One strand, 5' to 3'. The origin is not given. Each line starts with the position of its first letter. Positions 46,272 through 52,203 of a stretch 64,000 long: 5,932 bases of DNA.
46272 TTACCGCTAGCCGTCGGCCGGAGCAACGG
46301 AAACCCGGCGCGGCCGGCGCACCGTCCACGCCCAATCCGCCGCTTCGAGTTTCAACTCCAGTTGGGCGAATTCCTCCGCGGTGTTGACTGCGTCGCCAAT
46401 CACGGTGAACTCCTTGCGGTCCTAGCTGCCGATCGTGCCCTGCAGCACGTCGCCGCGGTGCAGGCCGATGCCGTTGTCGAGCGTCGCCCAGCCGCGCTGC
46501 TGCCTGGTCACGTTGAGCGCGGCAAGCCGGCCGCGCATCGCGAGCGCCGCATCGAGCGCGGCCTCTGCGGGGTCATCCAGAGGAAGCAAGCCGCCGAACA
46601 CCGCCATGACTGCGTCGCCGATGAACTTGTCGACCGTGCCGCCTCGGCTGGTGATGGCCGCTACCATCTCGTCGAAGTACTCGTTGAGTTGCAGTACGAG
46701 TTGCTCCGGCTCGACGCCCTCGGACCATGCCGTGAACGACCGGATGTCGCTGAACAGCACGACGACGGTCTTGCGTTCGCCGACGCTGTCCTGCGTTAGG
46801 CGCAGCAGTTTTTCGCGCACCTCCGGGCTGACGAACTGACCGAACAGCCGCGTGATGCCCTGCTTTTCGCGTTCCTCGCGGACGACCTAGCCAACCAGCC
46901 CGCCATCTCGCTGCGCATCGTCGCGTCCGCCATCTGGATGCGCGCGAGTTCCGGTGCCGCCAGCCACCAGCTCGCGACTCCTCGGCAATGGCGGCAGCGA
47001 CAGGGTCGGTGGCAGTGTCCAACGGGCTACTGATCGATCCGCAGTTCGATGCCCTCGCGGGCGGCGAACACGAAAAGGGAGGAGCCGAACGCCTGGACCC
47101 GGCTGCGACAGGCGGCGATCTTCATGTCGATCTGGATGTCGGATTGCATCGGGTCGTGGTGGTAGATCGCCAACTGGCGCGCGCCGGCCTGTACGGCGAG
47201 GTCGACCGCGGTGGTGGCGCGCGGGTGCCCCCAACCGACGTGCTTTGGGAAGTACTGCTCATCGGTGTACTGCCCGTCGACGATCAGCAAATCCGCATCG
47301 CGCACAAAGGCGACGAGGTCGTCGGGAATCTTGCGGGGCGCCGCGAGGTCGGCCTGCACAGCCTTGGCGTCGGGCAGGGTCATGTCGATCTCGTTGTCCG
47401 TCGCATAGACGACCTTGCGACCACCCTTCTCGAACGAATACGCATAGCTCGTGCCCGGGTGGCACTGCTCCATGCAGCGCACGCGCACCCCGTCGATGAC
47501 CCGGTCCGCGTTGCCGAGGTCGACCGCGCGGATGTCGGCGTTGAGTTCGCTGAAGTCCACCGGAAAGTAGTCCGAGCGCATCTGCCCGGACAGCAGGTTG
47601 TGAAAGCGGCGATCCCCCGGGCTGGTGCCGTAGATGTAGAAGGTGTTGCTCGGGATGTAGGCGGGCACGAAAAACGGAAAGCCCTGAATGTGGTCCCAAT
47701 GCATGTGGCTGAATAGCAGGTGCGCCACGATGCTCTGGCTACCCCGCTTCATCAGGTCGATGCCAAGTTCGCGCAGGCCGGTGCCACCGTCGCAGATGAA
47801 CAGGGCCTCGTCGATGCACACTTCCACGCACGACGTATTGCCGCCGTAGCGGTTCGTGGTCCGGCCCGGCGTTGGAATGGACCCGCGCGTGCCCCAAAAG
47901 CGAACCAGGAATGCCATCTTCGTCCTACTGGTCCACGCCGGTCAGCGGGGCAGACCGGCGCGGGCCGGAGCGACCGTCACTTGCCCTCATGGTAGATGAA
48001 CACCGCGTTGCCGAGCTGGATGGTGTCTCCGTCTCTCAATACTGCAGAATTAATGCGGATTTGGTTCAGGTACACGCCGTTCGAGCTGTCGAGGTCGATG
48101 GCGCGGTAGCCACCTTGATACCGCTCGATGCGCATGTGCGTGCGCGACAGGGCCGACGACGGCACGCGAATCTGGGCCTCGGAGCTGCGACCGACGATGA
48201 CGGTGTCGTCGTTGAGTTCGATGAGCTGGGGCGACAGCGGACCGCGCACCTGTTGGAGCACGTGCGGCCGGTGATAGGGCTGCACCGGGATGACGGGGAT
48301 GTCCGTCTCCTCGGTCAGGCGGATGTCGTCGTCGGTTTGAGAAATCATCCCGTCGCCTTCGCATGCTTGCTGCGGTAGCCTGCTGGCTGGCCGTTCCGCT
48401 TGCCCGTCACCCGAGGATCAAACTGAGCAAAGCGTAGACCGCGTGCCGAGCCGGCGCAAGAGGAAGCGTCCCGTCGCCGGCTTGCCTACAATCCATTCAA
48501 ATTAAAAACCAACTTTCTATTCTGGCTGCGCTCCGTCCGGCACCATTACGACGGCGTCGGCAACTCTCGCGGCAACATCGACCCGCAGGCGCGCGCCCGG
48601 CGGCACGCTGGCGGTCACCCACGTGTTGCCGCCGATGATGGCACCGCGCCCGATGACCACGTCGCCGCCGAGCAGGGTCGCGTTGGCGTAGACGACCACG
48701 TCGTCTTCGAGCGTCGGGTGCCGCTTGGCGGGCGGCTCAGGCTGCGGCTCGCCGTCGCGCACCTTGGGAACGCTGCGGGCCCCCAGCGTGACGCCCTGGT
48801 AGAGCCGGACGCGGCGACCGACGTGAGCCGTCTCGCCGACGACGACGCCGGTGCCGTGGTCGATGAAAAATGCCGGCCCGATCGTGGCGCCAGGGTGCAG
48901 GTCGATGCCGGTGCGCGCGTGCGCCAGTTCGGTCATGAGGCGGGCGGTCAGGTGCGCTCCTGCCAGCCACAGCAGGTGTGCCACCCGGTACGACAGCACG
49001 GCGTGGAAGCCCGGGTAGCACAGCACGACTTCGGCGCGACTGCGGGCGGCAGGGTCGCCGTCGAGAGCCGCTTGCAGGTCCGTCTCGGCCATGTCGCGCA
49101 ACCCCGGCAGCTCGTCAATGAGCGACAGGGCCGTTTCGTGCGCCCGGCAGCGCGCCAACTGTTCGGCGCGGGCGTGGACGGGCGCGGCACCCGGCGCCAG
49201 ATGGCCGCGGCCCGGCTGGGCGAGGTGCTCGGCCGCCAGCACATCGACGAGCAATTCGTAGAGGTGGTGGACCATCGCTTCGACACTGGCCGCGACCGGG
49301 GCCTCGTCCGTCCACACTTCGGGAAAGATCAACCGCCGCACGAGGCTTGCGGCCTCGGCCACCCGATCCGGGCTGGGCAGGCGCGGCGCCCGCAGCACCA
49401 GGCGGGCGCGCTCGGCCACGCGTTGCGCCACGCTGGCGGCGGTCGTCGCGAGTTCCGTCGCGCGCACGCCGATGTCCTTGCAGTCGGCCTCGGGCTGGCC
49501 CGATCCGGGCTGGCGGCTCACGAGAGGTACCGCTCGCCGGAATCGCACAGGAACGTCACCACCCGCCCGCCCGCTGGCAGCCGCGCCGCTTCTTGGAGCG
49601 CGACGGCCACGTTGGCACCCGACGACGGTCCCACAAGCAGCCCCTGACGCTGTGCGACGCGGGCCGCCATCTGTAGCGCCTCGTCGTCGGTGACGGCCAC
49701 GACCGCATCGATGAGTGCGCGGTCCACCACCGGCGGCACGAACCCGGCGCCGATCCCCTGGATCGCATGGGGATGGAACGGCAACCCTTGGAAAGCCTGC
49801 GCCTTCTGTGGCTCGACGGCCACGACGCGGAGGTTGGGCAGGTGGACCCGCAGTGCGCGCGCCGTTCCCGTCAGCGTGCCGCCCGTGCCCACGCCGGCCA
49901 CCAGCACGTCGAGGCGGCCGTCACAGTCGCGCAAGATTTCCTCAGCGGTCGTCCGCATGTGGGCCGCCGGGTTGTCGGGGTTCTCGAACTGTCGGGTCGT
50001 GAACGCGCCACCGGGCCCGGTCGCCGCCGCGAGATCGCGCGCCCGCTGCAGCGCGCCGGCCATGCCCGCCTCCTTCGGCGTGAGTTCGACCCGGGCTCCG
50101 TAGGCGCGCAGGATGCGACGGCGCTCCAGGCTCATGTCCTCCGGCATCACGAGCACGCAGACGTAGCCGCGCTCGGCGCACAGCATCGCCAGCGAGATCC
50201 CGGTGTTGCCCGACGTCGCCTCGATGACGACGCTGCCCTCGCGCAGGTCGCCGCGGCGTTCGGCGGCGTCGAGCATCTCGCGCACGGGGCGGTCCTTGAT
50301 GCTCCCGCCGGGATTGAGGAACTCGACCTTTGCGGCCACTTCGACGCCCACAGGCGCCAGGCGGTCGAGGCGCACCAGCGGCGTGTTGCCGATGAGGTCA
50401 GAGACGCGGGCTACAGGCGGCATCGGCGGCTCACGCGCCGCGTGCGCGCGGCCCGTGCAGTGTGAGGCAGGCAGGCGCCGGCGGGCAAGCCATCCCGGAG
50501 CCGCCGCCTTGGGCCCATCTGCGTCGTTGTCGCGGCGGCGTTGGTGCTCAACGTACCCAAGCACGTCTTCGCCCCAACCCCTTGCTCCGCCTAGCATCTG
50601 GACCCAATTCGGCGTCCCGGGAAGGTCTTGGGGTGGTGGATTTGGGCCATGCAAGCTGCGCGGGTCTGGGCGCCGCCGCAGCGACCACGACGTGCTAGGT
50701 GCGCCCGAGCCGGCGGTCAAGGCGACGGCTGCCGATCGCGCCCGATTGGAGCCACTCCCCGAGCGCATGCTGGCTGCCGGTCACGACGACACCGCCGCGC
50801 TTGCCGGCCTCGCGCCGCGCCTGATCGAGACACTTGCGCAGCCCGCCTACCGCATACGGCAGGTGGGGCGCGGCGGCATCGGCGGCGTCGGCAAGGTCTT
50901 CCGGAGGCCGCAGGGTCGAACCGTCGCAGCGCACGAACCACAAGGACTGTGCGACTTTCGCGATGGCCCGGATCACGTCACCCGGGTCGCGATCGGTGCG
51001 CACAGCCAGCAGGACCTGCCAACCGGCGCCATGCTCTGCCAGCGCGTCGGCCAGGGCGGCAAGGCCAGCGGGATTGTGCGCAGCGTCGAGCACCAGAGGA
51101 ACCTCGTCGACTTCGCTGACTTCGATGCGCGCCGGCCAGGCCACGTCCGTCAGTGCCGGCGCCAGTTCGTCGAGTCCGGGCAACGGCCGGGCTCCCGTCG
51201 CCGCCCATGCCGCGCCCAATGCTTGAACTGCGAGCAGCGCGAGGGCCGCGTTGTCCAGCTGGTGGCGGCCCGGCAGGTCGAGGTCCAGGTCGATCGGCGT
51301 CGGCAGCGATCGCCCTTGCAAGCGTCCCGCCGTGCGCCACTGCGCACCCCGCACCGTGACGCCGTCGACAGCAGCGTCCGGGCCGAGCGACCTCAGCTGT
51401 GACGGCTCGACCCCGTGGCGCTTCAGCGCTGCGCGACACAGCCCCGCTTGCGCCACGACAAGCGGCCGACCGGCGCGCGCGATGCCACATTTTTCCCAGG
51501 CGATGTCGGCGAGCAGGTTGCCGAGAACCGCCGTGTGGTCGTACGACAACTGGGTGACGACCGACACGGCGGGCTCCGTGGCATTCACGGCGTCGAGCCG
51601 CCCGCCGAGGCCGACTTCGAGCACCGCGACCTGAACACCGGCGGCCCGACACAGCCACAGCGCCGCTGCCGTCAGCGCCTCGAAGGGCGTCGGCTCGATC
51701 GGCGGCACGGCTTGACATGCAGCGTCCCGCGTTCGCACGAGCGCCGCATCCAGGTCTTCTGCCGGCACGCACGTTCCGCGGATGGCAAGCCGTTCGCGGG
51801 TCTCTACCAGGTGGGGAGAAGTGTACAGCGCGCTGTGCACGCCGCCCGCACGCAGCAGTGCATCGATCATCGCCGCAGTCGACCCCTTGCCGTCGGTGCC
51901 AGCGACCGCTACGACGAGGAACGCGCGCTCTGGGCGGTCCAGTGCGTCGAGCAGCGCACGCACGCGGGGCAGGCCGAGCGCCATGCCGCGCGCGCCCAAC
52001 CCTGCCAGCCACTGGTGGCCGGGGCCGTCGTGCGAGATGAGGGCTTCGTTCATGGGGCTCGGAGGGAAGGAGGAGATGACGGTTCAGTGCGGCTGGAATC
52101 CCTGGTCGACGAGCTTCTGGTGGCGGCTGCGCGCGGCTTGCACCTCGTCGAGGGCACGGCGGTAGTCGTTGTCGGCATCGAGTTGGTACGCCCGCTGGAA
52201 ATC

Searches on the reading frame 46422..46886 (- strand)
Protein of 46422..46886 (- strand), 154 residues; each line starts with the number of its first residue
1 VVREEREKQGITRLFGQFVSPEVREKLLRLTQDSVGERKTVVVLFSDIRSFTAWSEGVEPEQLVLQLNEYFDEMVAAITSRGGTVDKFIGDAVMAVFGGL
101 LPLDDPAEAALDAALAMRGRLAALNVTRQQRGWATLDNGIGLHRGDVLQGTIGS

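Call 7: search_protein_families(library=pfam, proteins=[window:46422-46886:-], max_evalue=0.01)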
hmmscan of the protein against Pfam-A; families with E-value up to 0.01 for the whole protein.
window:46422-46886:- (154 aa): 1 family
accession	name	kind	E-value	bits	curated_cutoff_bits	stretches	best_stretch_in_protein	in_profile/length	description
PF00211.25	Guanylate_cyc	-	6.8e-13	49.1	21.9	1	38-153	6-117/183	Adenylate and Guanylate cyclase catalytic domain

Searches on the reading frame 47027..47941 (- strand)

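Call 7: search_protein_families(library=pfam, proteins=[window:47027-47941:-], max_evalue=0.01)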
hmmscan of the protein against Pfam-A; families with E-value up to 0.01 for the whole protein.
window:47027-47941:- (304 aa): 2 families
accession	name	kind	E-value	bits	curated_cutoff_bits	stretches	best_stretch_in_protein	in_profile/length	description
PF12706.13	Lactamase_B_2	-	2.9e-12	47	27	1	71-262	30-200/200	Beta-lactamase superfamily domain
PF00753.33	Lactamase_B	-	0.0063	16.9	22.7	0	33-182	3-149/196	Metallo-beta-lactamase superfamily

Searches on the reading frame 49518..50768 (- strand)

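Call 7: search_protein_families(library=pfam, proteins=[window:49518-50768:-], max_evalue=0.01)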
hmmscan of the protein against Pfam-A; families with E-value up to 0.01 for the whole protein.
window:49518-50768:- (416 aa): 1 family
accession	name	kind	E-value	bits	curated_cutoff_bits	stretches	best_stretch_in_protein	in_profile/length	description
PF00291.31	PALP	-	2.5e-79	267.1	35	1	122-409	1-295/295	Pyridoxal-phosphate dependent enzyme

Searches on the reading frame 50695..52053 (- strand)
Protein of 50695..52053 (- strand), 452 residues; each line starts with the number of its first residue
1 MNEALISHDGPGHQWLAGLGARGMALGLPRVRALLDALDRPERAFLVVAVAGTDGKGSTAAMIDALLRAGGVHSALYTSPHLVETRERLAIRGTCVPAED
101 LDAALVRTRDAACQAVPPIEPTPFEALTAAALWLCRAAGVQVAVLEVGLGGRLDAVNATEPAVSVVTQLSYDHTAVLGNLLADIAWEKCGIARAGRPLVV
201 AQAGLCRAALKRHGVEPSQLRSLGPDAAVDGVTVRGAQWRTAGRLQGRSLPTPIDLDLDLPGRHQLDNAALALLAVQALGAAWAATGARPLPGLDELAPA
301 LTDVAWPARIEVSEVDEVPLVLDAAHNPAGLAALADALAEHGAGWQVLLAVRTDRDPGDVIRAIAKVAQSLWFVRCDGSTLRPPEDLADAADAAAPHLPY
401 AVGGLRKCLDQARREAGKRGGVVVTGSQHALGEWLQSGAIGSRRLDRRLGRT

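Call 7: search_protein_families(library=pfam, proteins=[window:50695-52053:-], max_evalue=0.01)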
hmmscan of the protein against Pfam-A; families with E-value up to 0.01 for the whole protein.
window:50695-52053:- (452 aa): 3 families
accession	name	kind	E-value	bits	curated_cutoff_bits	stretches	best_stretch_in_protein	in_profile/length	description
PF02875.26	Mur_ligase_C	-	3e-10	41.4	28.4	1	309-427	2-126/127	Mur ligase, glutamate ligase domain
PF08245.18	Mur_ligase_M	-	1.5e-08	35.3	24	1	50-275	1-199/200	Mur ligase middle domain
PF02310.24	B12-binding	-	0.0001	22.5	32.1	1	326-424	12-109/121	B12 binding domain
